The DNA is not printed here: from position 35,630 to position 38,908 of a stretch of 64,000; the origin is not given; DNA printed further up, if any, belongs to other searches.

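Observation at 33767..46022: Eight-gene envelope operon: two complete ABC permease pairs bracketing an NHL/TPR protein, a Yip1-like protein and a 992-aa lipoprotein, led by a giant CBM-like/SBP fusion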

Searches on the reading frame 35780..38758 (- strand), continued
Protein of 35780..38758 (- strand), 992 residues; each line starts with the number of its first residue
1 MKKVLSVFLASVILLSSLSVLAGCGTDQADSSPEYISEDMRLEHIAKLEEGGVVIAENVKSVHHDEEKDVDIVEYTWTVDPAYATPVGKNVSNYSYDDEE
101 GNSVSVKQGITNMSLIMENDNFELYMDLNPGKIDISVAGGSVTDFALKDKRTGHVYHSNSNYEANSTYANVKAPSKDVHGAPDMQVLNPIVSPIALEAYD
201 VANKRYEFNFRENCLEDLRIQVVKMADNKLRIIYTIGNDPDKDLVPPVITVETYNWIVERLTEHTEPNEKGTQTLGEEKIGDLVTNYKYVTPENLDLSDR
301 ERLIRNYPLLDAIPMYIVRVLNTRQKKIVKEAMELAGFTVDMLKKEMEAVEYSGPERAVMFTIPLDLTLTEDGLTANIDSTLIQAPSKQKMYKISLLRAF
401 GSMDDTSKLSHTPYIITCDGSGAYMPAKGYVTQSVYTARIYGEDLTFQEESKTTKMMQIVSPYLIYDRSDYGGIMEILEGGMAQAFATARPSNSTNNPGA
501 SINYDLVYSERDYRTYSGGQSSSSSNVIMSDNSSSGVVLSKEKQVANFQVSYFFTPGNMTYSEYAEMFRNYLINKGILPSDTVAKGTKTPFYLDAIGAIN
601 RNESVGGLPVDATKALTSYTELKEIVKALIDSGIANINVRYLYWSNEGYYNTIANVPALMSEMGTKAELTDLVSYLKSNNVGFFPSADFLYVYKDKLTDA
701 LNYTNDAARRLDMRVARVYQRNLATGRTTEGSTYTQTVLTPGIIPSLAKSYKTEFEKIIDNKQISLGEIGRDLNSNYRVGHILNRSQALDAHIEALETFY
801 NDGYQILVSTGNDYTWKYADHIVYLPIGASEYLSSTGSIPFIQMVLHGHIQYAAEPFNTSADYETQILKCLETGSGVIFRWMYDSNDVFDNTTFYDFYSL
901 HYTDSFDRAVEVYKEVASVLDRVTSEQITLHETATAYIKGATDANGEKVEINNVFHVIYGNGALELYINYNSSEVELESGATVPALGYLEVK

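Call 93: get_annotated_region(hit=H2, flank=12000)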
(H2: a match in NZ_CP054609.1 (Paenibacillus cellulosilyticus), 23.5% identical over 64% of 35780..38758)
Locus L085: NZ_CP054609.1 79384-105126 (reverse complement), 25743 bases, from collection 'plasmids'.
description: Paenibacillus cellulosilyticus strain KACC 14175 plasmid unnamed1, complete sequence
organism: Paenibacillus cellulosilyticus (NCBI taxid 375489)
taxonomy: Bacteria; Bacillota; Bacilli; Bacillales; Paenibacillaceae; Paenibacillus; Paenibacillus cellulosilyticus
host: -; source: cell culture,soil; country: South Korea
typing (MOB-suite, as given by PLSDB): non-mobilizable
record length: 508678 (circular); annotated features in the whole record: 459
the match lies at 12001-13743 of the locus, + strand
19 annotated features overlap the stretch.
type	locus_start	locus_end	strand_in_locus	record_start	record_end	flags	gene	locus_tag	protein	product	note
CDS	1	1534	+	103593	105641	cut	recG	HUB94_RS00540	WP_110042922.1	ATP-dependent DNA helicase RecG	GO:0006310 - DNA recombination [Evidence IEA]; GO:0006281 - DNA repair [Evidence IEA]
CDS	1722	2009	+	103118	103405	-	-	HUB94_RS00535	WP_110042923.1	stage VI sporulation protein F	-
CDS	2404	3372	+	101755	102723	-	-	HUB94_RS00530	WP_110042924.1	aldo/keto reductase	-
CDS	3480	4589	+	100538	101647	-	ugpC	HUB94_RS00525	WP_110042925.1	sn-glycerol-3-phosphate ABC transporter ATP-binding protein UgpC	-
CDS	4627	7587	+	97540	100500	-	-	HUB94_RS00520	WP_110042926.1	extracellular solute-binding protein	-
CDS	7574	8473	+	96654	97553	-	-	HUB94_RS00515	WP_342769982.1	sugar ABC transporter permease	-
CDS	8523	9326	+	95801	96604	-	-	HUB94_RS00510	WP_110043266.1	carbohydrate ABC transporter permease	GO:0008643 - carbohydrate transport [Evidence IEA]; GO:0055085 - transmembrane transport [Evidence IEA]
CDS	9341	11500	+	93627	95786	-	-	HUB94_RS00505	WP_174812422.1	YIP1 family protein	-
CDS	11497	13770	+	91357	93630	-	-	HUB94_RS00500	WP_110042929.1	DUF5696 domain-containing protein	-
CDS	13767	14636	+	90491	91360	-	-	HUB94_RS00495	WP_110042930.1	sugar ABC transporter permease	-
CDS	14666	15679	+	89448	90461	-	-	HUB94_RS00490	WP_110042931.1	carbohydrate ABC transporter permease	GO:0008643 - carbohydrate transport [Evidence IEA]; GO:0055085 - transmembrane transport [Evidence IEA]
CDS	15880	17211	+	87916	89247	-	-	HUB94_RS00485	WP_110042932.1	LLM class flavin-dependent oxidoreductase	-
CDS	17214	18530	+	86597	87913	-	-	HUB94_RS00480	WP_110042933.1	LLM class flavin-dependent oxidoreductase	-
CDS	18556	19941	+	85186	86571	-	-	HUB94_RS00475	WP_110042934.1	extracellular solute-binding protein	-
CDS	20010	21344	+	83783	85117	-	-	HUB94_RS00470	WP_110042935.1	LLM class flavin-dependent oxidoreductase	-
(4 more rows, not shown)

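Call 100: search_protein_families(library=pfam, proteins=[L077:3879-5846:+, L071:2295-4877:+, L071:6197-7348:+, L071:14790-16085:+, L084:16531-18036:+, L084:18351-19961:+, L012:15151-20373:+], max_evalue=0.001)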
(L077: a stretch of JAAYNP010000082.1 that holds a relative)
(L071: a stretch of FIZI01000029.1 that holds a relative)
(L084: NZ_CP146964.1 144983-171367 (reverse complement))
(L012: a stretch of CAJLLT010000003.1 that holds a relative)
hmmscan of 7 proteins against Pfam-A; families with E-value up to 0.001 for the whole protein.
L077:3879-5846:+ (655 aa): 1 family
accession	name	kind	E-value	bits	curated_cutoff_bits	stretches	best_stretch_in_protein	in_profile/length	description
PF00544.25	Pectate_lyase_4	-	9e-30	104.3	24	1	89-253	29-211/211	Pectate lyase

L071:2295-4877:+ (860 aa): 4 families
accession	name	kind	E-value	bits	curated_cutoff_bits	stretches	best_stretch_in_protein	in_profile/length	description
PF13204.13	Apiosidase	-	4.1e-57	194.6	26.5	1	441-761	1-320/320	Apiosidase-like, catalytic domain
PF16586.11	DUF5060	-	3.1e-20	72.6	27.2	1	338-404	2-68/70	Domain of unknown function (DUF5060)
PF12904.13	Collagen_bind_2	-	1.9e-06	28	22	1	775-858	12-92/92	Putative collagen-binding domain of a collagenase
PF07705.17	CARDB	-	0.00042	20.9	22.7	0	249-320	8-84/101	CARDB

L071:6197-7348:+ (383 aa): 1 family
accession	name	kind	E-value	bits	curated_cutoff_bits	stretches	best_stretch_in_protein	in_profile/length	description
PF14307.12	Glyco_tran_WbsX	-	2.4e-54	185.6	25.1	1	11-372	3-350/350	Glycosyltransferase WbsX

L071:14790-16085:+ (431 aa): 2 families
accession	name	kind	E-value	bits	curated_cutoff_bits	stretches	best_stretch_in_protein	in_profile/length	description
PF01547.30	SBP_bac_1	-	1.2e-17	65.3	26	1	50-341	12-296/307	Bacterial extracellular solute-binding protein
PF13416.11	SBP_bac_8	-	2.6e-14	54.1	27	1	55-337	7-234/279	Bacterial extracellular solute-binding protein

L084:16531-18036:+ (501 aa): 1 family
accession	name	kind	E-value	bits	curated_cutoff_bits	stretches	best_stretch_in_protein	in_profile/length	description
PF01547.30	SBP_bac_1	-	1.2e-12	48.9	26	1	93-358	9-275/307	Bacterial extracellular solute-binding protein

L084:18351-19961:+ (536 aa): 2 families
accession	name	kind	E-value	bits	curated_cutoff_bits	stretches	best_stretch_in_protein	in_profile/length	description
PF13416.11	SBP_bac_8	-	1.5e-12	48.3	27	1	72-396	2-249/279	Bacterial extracellular solute-binding protein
PF01547.30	SBP_bac_1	-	3.4e-10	40.8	26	1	74-395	15-305/307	Bacterial extracellular solute-binding protein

L012:15151-20373:+ (1740 aa): 1 family
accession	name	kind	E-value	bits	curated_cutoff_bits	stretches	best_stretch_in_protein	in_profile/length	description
PF07554.19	FIVAR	-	0.00072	20.6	29.2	1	1608-1659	17-70/71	FIVAR domain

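Call 105: fold_search(model_id=the predicted structure, library=pdb)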
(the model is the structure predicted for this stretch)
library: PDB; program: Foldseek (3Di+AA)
matches with E <= 10: 953; with E <= 0.001: 268
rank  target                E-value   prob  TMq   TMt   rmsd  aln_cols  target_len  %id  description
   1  5opq_A                2.6e-27  1.00  0.46  0.66   8.0       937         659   11  A 3,6-anhydro-D-galactosidase produced by Zobellia galactanivorans. This is an exo-lytic enzyme that hydrolyzes termin (released 2017-11-29)
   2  5opq_D                3.0e-27  1.00  0.46  0.66   8.2       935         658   11  A 3,6-anhydro-D-galactosidase produced by Zobellia galactanivorans. This is an exo-lytic enzyme that hydrolyzes termin (released 2017-11-29)
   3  8rzk_A                8.0e-26  1.00  0.46  0.66   8.2       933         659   10  The Michaelis complex of ZgGH129 D486N from Zobellia galactanivorans with neo-b/k-oligo-carrageenan tetrasaccharide (b (released 2024-07-31)
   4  5wzq_B                2.5e-20  1.00  0.40  0.62   7.4       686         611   12  Alpha-N-acetylgalactosaminidase NagBb from Bifidobacterium bifidum - quadruple mutant (released 2017-06-07)
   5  5wzn_A                4.6e-20  1.00  0.42  0.63   7.0       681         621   12  Alpha-N-acetylgalactosaminidase NagBb from Bifidobacterium bifidum - GalNAc complex (released 2017-06-07)
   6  5wzp_A                5.9e-20  1.00  0.41  0.64   6.9       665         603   12  Alpha-N-acetylgalactosaminidase NagBb from Bifidobacterium bifidum - ligand free (released 2017-06-07)
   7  5wzq_A                6.5e-20  1.00  0.41  0.64   6.7       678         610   13  Alpha-N-acetylgalactosaminidase NagBb from Bifidobacterium bifidum - quadruple mutant (released 2017-06-07)
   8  5wzr_A                7.6e-20  1.00  0.41  0.62   6.9       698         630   12  Alpha-N-acetylgalactosaminidase NagBb from Bifidobacterium bifidum - Gal-NHAc-DNJ complex (released 2017-06-07)
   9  5wzn_B                1.1e-19  1.00  0.42  0.64   6.9       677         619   12  Alpha-N-acetylgalactosaminidase NagBb from Bifidobacterium bifidum - GalNAc complex (released 2017-06-07)
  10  5wzp_B                4.3e-19  1.00  0.40  0.64   6.6       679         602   12  Alpha-N-acetylgalactosaminidase NagBb from Bifidobacterium bifidum - ligand free (released 2017-06-07)
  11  5wzr_B                1.4e-18  1.00  0.41  0.62   6.8       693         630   12  Alpha-N-acetylgalactosaminidase NagBb from Bifidobacterium bifidum - Gal-NHAc-DNJ complex (released 2017-06-07)
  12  5a59_A                8.9e-15  1.00  0.36  0.33  10.5       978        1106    8  The structure of GH101 E796Q mutant from Streptococcus pneumoniae TIGR4 in complex with T-antigen (released 2015-09-02)
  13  5a55                  1.3e-14  1.00  0.36  0.33  10.2       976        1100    7  The native structure of GH101 from Streptococcus pneumoniae TIGR4 (released 2015-09-02)
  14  5a58_A                1.6e-14  1.00  0.37  0.34  10.2       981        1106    8  The structure of GH101 D764N mutant from Streptococcus pneumoniae TIGR4 in complex with serinyl T-antigen (released 2015-09-02)
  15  5a56_A                3.7e-14  1.00  0.37  0.34  10.2       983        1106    8  The structure of GH101 from Streptococcus pneumoniae TIGR4 in complex with 1-O-methyl-T-antigen (released 2015-09-02)
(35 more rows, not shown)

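Call 110: search_protein_families(library=pfam, proteins=[P0060, P0054, P0063], max_evalue=0.001)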
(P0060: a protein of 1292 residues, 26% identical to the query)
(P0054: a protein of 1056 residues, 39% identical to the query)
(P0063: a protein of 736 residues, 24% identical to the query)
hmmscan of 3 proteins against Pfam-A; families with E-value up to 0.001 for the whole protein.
P0060 (1292 aa): 1 family
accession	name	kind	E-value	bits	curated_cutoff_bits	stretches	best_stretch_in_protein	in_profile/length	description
PF18952.6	DUF5696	-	4.1e-130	435.6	25.6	2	514-994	132-577/612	Family of unknown function (DUF5696)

P0054 (1056 aa): 1 family
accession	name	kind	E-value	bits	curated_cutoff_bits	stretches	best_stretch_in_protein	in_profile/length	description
PF18952.6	DUF5696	-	5.2e-123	412.1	25.6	1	301-881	15-576/612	Family of unknown function (DUF5696)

P0063 (736 aa): 1 family
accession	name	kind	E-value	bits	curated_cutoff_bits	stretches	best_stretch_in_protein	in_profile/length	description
PF18952.6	DUF5696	-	1.7e-150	502.9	25.6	1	137-728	3-612/612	Family of unknown function (DUF5696)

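Call 113: search_protein_representatives(alignment_id=A1)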
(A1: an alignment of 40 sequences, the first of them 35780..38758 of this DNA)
Query: 40 sequences, 914 profile positions. Proteins with E-value up to 0.001 (for the whole library): 5943; up to 1e-10: 4879; up to 1e-30: 3693. The best 150 are listed.
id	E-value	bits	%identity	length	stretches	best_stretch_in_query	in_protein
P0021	0.0e+00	1348.7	-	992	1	1-913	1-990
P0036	0.0e+00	1257.8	-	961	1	1-912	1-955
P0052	0.0e+00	1228.9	-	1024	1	1-912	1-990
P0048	0.0e+00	1220.0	-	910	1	1-910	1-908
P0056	0.0e+00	1109.7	-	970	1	1-913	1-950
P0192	1.6e-270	916.5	-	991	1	2-913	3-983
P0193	2.3e-255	866.3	-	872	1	10-912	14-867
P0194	6.5e-219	745.7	-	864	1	63-911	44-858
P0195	1.7e-215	734.4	-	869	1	64-913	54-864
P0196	8.3e-212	722.1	-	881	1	46-912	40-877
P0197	8.0e-211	718.9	-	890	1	2-913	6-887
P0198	2.6e-210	717.2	-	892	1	2-911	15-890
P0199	5.0e-210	716.3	-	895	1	6-913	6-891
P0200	1.1e-208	711.8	-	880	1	5-911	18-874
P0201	5.9e-208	709.4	-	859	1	72-912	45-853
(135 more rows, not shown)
